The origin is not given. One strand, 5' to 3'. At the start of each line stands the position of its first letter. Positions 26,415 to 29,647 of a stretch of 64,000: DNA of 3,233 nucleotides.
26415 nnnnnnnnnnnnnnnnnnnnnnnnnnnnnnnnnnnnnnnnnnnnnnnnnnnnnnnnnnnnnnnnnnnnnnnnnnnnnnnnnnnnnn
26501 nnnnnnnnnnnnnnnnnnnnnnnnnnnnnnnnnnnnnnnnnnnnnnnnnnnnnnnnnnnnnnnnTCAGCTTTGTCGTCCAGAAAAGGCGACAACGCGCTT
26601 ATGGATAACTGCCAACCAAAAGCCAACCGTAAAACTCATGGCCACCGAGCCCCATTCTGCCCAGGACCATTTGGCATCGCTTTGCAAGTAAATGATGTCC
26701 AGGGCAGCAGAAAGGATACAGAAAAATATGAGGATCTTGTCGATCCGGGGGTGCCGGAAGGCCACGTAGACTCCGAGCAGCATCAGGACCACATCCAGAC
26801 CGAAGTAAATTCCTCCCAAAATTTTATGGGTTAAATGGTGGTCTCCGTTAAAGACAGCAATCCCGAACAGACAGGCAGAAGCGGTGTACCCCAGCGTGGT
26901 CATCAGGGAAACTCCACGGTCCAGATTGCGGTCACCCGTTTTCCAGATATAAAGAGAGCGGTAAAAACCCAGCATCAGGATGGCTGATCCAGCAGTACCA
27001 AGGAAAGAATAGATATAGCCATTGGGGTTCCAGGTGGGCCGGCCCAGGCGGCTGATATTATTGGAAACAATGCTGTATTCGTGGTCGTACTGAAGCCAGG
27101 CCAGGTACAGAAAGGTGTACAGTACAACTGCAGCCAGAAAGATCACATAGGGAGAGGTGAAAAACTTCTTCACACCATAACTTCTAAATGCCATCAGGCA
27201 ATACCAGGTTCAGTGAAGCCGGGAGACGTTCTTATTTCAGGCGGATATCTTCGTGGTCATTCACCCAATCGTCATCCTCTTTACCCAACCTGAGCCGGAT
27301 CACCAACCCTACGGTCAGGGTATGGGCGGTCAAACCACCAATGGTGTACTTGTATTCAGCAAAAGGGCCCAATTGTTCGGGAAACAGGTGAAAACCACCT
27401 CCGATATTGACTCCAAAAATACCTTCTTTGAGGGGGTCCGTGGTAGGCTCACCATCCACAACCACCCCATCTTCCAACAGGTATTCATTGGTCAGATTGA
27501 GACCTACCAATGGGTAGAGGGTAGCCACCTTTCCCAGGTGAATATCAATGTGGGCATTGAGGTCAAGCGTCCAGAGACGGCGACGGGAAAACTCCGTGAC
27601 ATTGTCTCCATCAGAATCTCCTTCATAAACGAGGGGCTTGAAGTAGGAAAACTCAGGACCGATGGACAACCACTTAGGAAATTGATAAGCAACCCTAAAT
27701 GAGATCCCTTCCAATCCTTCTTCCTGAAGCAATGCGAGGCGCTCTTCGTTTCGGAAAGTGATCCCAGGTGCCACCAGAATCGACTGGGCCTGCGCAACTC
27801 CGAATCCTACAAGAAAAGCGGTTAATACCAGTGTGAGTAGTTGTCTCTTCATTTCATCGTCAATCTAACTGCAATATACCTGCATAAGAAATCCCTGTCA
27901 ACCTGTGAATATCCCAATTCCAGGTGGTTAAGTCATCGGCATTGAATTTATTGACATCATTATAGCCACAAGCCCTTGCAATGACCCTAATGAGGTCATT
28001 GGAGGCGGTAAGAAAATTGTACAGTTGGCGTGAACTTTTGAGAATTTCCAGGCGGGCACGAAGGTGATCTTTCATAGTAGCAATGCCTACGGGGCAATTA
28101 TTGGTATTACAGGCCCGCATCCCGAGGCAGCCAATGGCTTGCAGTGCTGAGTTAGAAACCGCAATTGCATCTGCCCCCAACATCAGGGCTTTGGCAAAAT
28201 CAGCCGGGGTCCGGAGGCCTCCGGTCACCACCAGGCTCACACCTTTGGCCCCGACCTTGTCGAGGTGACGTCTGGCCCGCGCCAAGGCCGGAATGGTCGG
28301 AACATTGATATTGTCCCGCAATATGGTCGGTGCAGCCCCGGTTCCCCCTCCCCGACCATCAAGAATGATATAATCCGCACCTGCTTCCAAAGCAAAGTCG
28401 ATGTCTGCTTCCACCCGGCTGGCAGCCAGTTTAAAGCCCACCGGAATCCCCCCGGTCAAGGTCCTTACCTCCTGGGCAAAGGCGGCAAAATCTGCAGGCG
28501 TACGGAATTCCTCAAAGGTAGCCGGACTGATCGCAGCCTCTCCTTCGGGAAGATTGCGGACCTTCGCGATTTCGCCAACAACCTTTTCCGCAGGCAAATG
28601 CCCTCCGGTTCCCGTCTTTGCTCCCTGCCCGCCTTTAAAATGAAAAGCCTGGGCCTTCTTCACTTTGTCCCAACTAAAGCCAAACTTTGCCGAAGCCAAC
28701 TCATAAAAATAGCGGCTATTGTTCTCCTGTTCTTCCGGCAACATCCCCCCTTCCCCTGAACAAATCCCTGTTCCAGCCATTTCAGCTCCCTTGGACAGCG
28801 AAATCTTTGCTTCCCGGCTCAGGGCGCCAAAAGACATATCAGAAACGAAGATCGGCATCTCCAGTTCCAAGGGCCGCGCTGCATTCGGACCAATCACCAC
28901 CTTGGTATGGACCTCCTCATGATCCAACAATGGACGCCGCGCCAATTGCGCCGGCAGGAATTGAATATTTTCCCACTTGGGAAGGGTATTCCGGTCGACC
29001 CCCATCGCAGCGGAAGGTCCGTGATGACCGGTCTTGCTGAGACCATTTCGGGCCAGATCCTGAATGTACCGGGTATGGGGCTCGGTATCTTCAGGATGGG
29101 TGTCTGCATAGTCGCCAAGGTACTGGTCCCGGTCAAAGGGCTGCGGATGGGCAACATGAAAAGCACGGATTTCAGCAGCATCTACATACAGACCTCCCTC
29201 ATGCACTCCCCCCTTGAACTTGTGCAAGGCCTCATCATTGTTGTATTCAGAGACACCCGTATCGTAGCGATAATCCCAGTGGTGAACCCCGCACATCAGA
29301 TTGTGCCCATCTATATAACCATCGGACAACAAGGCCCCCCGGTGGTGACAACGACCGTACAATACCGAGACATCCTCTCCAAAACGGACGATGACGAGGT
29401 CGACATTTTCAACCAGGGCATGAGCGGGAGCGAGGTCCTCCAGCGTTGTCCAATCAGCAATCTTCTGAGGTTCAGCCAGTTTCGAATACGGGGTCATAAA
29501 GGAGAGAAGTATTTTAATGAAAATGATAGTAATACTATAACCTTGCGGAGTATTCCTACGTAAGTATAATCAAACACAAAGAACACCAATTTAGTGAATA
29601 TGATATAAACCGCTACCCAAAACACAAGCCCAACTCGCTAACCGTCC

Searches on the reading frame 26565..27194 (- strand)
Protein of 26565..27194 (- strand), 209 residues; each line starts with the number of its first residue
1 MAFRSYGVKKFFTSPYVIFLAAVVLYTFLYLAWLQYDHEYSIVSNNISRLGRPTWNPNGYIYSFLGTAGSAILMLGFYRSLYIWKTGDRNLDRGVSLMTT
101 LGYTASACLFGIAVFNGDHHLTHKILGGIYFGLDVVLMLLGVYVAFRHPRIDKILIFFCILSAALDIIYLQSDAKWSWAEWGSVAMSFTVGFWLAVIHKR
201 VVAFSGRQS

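Call 6: search_protein_families(library=pfam, proteins=[window:26565-27194:-], max_evalue=0.01)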
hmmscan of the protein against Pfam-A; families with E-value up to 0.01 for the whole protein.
window:26565-27194:- (209 aa): 1 family
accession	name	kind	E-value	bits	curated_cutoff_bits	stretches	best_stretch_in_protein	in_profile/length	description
PF24709.1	DUF7670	-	0.0043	17.8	29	1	101-198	17-106/118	Domain of unknown function (DUF7670)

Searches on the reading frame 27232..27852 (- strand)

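Call 6: search_protein_families(library=pfam, proteins=[window:27232-27852:-], max_evalue=0.01)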
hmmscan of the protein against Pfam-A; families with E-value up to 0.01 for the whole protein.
window:27232-27852:- (206 aa): 1 family
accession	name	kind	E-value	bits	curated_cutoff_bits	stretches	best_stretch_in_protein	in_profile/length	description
PF13505.12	OMP_b-brl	-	5.9e-06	27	28.7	1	46-185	43-173/175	Outer membrane protein beta-barrel domain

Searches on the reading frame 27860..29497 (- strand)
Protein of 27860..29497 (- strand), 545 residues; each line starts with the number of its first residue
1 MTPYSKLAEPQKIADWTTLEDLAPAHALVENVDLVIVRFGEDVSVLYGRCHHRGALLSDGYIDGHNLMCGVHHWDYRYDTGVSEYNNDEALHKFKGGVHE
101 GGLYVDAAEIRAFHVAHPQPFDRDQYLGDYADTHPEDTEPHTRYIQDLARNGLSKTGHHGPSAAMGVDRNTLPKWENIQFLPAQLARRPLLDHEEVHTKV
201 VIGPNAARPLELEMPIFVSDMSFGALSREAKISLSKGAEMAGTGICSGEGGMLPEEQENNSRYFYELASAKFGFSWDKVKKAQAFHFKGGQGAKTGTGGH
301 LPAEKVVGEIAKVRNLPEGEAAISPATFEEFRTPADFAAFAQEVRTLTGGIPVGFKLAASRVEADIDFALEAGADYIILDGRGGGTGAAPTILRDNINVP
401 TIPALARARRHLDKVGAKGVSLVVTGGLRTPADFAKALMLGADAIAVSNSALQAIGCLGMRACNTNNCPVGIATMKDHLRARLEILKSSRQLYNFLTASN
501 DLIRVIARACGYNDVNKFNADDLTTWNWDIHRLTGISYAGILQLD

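Call 6: search_protein_families(library=pfam, proteins=[window:27860-29497:-], max_evalue=0.01)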
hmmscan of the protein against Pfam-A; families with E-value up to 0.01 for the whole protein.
window:27860-29497:- (545 aa): 4 families
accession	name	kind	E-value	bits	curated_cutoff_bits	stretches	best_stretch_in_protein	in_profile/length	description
PF01645.23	Glu_synthase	-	5e-90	302.8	20.4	1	186-513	38-369/369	Conserved region in glutamate synthase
PF00355.32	Rieske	-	3.5e-09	36.9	20.3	1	24-82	16-74/88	Rieske [2Fe-2S] domain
PF01070.24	FMN_dh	-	2.9e-06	27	24.9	1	364-460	230-314/350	FMN-dependent dehydrogenase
PF00478.31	IMPDH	-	0.0025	17.3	25.6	1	370-447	163-235/345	IMP dehydrogenase / GMP reductase domain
